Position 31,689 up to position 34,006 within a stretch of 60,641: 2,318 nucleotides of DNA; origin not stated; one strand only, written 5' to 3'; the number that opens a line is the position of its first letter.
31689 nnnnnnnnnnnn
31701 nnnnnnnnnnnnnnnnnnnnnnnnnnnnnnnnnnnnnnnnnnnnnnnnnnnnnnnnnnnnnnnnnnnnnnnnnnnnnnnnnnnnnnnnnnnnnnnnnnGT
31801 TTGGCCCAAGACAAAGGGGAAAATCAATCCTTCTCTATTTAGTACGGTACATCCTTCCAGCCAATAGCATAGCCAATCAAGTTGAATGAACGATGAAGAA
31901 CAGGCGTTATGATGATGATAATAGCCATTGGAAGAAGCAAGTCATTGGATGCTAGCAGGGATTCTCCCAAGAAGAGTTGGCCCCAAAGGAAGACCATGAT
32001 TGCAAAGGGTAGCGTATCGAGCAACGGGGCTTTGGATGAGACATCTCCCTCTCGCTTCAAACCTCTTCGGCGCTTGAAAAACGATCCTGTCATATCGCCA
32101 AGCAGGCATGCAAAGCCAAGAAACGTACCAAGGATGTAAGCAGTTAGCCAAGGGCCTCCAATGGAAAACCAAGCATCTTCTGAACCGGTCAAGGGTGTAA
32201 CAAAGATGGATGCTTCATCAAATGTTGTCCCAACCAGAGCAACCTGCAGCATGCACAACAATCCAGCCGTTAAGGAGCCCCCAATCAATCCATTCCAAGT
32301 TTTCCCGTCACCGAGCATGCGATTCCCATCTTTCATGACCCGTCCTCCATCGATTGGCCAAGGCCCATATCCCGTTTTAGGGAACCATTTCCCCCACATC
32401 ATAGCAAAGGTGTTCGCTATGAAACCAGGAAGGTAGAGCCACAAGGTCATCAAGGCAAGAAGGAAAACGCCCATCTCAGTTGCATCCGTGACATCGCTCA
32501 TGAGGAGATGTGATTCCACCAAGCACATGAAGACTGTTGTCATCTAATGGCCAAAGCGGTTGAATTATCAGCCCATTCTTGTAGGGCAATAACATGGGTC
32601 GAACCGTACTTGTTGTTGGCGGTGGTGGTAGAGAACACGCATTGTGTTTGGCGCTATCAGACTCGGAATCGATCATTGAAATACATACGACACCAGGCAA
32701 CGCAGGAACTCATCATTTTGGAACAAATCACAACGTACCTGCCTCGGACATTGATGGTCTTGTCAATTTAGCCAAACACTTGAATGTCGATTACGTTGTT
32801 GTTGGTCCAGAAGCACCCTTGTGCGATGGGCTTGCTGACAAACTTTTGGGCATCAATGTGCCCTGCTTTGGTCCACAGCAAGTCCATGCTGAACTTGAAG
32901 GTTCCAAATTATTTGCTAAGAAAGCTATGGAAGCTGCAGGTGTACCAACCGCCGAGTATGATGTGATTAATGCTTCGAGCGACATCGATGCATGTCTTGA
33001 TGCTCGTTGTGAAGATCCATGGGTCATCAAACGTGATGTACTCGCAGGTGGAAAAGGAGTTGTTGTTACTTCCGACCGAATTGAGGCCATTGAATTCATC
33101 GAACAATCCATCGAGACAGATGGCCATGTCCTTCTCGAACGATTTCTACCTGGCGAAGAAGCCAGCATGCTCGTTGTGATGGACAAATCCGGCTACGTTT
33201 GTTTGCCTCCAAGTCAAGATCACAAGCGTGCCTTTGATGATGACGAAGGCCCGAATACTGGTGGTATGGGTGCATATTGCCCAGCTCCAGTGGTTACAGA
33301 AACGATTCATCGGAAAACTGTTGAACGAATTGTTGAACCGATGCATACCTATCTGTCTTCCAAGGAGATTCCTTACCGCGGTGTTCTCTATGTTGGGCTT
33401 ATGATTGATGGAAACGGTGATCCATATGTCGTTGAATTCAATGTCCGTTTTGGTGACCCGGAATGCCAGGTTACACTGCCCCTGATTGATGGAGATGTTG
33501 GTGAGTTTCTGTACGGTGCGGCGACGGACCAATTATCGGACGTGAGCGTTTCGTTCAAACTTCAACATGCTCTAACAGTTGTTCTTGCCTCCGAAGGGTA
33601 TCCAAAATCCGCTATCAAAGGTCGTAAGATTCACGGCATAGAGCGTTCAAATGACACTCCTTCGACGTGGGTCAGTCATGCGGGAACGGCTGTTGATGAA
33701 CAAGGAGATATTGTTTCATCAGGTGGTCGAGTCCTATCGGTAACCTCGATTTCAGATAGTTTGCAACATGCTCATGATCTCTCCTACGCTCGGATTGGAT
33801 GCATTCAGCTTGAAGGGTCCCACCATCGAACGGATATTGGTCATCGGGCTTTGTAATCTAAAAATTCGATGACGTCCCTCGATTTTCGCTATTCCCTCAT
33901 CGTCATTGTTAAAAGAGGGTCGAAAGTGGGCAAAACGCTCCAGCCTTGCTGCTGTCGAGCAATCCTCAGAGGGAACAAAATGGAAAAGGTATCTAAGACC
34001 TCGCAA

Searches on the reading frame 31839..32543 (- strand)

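Call 5: search_protein_families(library=pfam, proteins=[window:31839-32543:-], max_evalue=0.001)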
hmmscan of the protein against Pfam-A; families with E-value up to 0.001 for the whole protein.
window:31839-32543:- (234 aa): 2 families
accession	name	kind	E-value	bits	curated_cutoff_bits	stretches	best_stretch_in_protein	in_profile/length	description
PF01864.22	CarS-like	-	1.3e-28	100.7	22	1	29-234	4-175/175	CDP-archaeol synthase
PF01148.25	CTP_transf_1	-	4e-09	37.1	24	1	80-167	169-235/264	Cytidylyltransferase family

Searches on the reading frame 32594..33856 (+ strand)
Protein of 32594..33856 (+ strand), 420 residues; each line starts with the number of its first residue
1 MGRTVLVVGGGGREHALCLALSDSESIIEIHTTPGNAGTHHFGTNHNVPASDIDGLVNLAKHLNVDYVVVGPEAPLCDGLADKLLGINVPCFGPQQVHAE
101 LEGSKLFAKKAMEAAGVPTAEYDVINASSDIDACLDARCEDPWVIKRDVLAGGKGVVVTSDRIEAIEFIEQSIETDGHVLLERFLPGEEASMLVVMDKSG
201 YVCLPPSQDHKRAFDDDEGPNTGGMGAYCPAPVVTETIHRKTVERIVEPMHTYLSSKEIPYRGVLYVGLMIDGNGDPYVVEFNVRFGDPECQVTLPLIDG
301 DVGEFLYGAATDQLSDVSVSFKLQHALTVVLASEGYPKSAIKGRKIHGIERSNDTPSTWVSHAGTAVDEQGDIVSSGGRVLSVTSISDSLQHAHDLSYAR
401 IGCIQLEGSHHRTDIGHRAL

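Call 8: search_protein_families(library=pfam, proteins=[window:32594-33856:+], max_evalue=0.001)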
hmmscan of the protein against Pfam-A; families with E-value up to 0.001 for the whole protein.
window:32594-33856:+ (420 aa): 6 families
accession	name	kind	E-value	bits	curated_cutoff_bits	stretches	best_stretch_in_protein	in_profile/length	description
PF01071.24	GARS_A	-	3.1e-59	200.5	27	1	103-291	1-194/194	Phosphoribosylglycinamide synthetase, ATP-grasp (A) domain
PF02844.21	GARS_N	-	1.7e-30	106.2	29.5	1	4-102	2-100/100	Phosphoribosylglycinamide synthetase, N domain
PF02843.22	GARS_C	-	2.9e-26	92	34.8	1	326-418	1-92/92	Phosphoribosylglycinamide synthetase, C domain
PF02655.19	ATP-grasp_3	-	1.2e-07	32.4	23.2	1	104-287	3-158/160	ATP-grasp domain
PF02222.28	ATP-grasp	-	8.9e-07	29.2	27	1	111-210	2-103/179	ATP-grasp domain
PF02786.22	CPSase_L_D2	-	0.00075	19.5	19.8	0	107-285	4-179/211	Carbamoyl-phosphate synthase L chain, ATP binding domain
